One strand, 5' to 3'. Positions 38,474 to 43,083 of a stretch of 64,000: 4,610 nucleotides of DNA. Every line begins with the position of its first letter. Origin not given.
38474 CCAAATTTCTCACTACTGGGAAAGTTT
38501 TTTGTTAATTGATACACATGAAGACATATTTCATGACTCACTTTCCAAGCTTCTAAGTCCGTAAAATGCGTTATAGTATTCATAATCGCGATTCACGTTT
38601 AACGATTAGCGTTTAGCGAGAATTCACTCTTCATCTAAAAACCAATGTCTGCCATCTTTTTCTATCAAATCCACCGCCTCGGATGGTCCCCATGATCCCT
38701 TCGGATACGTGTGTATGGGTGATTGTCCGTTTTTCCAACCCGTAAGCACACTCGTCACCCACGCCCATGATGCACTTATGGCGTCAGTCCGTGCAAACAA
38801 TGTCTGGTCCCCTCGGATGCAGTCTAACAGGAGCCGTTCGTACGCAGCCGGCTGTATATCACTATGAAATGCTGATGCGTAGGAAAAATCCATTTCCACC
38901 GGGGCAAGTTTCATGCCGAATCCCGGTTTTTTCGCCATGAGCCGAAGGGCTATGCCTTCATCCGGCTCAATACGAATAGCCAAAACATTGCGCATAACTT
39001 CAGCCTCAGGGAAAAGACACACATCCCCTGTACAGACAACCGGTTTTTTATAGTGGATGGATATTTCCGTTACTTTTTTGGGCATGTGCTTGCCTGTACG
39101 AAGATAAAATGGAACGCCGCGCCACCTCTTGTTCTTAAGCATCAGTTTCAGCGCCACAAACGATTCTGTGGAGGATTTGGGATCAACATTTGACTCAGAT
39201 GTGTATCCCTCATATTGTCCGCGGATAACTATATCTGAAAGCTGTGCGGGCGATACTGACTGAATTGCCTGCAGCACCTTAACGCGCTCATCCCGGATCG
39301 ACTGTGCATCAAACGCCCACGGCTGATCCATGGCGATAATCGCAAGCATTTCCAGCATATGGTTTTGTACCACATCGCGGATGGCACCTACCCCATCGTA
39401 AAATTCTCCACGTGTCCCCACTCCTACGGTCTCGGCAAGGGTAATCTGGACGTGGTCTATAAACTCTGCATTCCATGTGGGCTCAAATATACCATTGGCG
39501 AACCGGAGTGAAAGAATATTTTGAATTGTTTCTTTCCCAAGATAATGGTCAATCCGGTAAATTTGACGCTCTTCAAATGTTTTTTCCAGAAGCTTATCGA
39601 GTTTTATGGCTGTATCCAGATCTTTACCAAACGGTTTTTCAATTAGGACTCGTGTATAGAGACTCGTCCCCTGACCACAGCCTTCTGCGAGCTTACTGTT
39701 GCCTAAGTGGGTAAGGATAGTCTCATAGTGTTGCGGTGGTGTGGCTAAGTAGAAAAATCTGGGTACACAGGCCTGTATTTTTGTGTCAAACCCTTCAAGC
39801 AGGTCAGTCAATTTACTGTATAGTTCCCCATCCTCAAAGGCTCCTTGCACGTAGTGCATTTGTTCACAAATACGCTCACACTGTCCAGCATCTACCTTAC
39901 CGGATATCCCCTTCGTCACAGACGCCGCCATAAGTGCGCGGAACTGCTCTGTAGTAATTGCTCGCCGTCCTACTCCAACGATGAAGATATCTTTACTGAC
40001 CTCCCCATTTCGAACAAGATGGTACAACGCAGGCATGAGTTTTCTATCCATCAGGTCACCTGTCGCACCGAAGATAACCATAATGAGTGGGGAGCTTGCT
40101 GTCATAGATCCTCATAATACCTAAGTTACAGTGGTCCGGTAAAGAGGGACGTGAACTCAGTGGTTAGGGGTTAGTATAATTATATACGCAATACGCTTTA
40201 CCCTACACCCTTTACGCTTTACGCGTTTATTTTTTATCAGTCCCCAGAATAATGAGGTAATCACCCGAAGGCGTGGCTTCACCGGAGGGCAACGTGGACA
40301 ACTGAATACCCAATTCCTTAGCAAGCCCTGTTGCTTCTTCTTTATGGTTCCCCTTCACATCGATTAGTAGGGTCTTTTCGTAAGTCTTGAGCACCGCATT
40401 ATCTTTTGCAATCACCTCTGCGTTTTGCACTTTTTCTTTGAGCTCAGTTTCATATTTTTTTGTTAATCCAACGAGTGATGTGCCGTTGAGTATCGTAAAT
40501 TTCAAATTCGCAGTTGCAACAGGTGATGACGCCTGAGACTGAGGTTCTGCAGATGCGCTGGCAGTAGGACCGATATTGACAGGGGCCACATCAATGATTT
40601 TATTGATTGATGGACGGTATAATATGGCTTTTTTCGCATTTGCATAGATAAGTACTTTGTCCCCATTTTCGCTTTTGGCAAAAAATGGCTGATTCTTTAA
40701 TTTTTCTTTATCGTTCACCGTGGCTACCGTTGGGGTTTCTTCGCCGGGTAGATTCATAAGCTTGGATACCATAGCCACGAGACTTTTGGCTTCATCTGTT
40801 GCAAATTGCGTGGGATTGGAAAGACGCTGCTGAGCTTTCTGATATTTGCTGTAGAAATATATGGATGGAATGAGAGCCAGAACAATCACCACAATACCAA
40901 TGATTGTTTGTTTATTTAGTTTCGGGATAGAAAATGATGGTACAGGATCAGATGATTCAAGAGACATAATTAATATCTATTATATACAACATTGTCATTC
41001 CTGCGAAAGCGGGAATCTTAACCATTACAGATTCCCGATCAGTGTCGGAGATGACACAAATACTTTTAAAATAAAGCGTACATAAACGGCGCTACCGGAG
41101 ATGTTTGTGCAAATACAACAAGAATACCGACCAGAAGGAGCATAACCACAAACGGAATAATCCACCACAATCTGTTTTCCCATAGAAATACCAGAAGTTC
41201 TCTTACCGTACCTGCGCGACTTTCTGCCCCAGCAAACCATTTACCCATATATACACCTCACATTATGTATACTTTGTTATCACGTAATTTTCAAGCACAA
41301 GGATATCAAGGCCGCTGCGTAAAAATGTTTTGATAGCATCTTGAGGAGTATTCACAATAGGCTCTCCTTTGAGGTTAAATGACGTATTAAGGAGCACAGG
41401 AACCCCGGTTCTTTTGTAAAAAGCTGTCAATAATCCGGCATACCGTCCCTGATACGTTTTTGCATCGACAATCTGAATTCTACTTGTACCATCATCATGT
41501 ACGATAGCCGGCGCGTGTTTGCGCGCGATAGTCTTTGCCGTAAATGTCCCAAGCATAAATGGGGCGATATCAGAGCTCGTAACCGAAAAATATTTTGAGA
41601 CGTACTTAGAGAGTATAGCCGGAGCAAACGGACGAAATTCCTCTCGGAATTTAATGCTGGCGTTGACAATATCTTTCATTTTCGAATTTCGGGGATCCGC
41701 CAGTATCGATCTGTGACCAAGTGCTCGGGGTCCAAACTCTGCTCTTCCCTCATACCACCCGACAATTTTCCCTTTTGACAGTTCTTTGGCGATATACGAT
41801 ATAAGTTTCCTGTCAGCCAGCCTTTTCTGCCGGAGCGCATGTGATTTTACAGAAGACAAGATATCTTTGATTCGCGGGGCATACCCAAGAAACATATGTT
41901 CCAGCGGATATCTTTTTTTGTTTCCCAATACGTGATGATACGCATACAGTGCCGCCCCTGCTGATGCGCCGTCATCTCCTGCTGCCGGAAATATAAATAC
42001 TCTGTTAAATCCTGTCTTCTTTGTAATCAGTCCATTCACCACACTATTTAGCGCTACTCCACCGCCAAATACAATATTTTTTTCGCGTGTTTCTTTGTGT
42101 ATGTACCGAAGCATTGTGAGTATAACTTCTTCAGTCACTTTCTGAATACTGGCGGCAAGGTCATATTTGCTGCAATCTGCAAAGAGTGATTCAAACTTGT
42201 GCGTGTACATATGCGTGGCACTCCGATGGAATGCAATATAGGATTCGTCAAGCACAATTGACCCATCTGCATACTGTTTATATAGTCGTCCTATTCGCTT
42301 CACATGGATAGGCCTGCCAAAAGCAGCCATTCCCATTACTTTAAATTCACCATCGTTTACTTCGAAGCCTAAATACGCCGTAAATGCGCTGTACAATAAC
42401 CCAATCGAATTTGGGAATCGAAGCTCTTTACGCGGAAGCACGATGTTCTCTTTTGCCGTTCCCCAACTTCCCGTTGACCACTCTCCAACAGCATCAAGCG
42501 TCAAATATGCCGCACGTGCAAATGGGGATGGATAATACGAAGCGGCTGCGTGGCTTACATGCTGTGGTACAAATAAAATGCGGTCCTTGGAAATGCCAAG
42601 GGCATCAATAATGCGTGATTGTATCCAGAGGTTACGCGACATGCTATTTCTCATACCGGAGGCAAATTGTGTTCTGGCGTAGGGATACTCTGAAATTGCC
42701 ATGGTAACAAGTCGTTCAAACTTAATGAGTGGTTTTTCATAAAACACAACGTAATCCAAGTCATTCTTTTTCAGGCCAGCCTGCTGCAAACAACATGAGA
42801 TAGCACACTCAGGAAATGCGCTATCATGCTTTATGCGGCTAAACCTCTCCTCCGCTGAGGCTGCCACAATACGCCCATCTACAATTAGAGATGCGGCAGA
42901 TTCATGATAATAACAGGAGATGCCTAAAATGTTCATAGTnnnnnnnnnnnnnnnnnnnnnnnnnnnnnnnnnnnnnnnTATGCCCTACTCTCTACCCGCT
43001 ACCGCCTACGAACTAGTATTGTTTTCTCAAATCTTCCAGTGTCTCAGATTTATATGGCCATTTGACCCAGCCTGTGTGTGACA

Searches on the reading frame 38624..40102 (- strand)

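Call 38: search_protein_families(library=pfam, proteins=[window:38624-40102:-], max_evalue=0.01)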
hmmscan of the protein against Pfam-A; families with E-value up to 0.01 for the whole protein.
window:38624-40102:- (492 aa): 2 families
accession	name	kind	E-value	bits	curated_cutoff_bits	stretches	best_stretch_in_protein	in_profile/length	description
PF02781.21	G6PD_C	-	2e-112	375.5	27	1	198-487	2-295/296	Glucose-6-phosphate dehydrogenase, C-terminal domain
PF00479.28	G6PD_N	-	8.4e-56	189.9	22.1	1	9-195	1-183/183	Glucose-6-phosphate dehydrogenase, NAD binding domain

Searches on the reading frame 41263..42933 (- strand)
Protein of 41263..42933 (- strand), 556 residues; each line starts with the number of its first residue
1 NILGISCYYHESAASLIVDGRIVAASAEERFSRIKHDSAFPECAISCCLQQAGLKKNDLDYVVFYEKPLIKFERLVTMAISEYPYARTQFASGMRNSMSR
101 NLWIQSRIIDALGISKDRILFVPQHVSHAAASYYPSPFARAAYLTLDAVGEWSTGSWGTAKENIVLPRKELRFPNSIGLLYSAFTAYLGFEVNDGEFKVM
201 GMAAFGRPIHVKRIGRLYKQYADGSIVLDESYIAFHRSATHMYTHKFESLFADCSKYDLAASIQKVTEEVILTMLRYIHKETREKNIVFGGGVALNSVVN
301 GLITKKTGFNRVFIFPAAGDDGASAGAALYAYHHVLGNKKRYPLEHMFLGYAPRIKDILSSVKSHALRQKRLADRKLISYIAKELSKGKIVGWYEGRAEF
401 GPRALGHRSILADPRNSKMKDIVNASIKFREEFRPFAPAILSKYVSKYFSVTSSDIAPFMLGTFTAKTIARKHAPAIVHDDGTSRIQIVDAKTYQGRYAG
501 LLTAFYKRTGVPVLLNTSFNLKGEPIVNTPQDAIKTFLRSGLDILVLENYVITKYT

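Call 38: search_protein_families(library=pfam, proteins=[window:41263-42933:-], max_evalue=0.01)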
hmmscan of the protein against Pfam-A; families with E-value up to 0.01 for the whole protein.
window:41263-42933:- (556 aa): 4 families
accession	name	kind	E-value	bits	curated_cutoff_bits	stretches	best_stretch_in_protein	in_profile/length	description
PF02543.21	Carbam_trans_N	-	3.1e-69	234.5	24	1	2-329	2-346/346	Carbamoyltransferase N-terminus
PF16861.10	Carbam_trans_C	-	1.1e-66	224.1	27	1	382-554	1-170/170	Carbamoyltransferase C-terminus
PF00814.31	TsaD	-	6.2e-05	23.3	24.8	1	234-316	168-250/264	tRNA N6-adenosine threonylcarbamoyltransferase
PF22521.2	HypF_C_2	-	0.0011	19.3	27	1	241-308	151-218/241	Carbamoyltransferase, Kae1-like Domain, second subdomain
